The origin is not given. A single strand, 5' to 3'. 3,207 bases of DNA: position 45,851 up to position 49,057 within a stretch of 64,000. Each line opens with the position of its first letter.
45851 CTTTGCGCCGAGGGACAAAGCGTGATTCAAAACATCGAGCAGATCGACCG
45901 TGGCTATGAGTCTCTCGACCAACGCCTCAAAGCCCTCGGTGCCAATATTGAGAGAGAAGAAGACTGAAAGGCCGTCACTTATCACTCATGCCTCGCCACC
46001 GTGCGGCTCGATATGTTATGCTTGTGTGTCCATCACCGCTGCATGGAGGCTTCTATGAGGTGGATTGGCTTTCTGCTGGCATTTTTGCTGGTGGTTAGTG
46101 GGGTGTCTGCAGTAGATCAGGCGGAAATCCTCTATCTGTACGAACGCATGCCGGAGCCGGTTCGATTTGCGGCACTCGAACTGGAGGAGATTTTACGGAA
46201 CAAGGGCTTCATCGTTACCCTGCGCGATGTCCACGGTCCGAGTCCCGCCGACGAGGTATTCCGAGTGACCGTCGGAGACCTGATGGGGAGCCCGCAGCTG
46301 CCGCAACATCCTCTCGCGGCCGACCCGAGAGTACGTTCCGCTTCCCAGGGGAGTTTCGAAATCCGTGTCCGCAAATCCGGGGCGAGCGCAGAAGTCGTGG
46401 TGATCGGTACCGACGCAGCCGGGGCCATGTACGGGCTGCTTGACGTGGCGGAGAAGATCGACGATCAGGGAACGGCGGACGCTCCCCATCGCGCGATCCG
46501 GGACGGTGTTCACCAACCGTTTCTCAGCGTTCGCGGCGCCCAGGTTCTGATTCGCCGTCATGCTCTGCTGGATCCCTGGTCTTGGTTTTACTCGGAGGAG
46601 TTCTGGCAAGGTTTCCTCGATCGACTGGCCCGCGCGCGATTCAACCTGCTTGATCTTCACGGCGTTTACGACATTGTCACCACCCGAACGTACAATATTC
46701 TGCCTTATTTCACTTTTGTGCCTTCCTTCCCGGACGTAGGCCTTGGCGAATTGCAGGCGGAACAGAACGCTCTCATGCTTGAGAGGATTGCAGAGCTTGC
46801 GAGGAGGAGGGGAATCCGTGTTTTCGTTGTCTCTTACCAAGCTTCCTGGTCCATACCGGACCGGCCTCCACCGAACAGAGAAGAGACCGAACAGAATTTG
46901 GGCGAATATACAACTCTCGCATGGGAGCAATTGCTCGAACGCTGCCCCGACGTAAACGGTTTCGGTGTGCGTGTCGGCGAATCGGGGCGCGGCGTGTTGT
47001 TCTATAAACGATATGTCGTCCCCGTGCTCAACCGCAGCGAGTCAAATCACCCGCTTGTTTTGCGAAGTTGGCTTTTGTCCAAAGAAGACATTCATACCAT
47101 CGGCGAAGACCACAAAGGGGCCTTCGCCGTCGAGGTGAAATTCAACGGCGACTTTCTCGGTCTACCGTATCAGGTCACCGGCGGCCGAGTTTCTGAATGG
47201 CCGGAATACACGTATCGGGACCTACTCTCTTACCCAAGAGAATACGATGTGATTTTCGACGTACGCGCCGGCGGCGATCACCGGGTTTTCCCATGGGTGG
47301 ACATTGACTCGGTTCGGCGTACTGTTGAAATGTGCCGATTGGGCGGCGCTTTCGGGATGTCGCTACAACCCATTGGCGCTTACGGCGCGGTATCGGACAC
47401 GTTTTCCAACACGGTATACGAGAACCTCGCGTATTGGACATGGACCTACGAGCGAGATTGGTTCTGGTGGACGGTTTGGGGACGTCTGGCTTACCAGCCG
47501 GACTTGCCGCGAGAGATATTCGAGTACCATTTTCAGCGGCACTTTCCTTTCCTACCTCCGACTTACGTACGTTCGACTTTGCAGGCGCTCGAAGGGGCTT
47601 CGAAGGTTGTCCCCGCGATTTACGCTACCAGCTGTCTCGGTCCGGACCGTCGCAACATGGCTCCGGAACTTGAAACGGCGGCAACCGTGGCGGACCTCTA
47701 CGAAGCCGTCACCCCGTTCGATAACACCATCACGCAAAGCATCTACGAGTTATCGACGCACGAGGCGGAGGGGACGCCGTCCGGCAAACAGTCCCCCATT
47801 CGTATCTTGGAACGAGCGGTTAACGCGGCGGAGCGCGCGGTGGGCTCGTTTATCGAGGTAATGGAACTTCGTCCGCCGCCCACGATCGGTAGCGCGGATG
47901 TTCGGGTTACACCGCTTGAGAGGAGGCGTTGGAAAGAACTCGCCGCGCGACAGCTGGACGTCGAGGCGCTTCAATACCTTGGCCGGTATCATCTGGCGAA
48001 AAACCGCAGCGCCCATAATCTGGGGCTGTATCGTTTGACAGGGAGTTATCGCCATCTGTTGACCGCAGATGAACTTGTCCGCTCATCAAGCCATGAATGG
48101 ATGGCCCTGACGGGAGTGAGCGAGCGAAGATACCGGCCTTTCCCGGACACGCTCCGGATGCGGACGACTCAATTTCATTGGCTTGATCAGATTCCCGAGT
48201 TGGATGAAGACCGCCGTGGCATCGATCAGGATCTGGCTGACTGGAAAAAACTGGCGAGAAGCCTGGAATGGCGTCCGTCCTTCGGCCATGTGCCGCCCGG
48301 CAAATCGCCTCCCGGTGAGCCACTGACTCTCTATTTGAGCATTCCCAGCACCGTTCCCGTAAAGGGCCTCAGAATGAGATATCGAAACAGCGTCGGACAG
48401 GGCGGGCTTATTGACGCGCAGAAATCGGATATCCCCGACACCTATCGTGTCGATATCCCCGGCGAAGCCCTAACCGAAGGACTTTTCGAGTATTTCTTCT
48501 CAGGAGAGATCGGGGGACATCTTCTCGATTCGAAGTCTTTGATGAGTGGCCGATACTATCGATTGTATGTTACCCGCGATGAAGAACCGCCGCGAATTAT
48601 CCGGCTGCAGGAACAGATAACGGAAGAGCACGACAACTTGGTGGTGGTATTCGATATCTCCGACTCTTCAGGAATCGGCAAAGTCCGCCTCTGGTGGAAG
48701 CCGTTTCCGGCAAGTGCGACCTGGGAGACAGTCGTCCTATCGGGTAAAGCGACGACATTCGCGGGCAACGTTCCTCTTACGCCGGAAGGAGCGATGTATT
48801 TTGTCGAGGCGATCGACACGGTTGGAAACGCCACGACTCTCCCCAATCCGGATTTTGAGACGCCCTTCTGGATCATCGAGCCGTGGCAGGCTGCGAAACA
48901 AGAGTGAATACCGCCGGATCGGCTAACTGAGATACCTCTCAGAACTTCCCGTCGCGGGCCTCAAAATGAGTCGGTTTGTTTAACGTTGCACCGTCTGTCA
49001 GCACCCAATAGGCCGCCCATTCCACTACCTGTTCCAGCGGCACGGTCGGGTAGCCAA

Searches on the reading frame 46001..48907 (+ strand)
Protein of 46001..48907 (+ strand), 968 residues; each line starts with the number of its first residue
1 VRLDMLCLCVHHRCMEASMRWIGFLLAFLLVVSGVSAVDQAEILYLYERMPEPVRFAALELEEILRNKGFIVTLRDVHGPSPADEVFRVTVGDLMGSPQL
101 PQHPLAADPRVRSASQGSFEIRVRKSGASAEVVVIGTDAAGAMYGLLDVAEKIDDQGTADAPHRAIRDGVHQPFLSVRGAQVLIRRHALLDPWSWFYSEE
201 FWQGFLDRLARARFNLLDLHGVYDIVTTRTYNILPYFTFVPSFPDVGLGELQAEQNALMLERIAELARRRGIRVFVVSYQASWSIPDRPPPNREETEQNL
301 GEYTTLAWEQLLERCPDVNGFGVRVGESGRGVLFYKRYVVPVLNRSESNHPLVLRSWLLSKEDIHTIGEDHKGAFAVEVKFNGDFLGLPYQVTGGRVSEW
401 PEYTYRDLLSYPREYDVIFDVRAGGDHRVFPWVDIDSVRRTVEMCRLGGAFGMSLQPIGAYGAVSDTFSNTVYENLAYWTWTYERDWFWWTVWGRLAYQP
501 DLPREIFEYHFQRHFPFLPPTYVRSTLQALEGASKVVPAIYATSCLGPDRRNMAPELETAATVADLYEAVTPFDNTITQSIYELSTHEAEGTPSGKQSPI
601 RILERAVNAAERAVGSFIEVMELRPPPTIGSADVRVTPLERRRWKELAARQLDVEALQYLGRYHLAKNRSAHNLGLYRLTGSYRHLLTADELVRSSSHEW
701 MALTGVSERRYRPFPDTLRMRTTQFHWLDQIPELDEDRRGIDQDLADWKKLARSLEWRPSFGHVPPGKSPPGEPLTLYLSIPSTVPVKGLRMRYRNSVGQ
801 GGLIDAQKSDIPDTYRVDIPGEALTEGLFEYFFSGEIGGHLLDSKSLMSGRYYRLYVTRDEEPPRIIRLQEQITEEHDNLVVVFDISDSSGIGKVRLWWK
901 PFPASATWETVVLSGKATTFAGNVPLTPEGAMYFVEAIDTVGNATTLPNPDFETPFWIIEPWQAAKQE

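Call 59: search_protein_families(library=ncbifam, proteins=[window:46001-48907:+], max_evalue=0.00001)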
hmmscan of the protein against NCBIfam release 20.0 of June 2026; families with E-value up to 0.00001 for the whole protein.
window:46001-48907:+ (968 aa): 1 family
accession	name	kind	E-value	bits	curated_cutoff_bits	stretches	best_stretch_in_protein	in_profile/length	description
NF049878.1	AlphGalctur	equivalog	5.1e-11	41.3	1300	1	40-505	9-474/901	alpha-d-galacturonidase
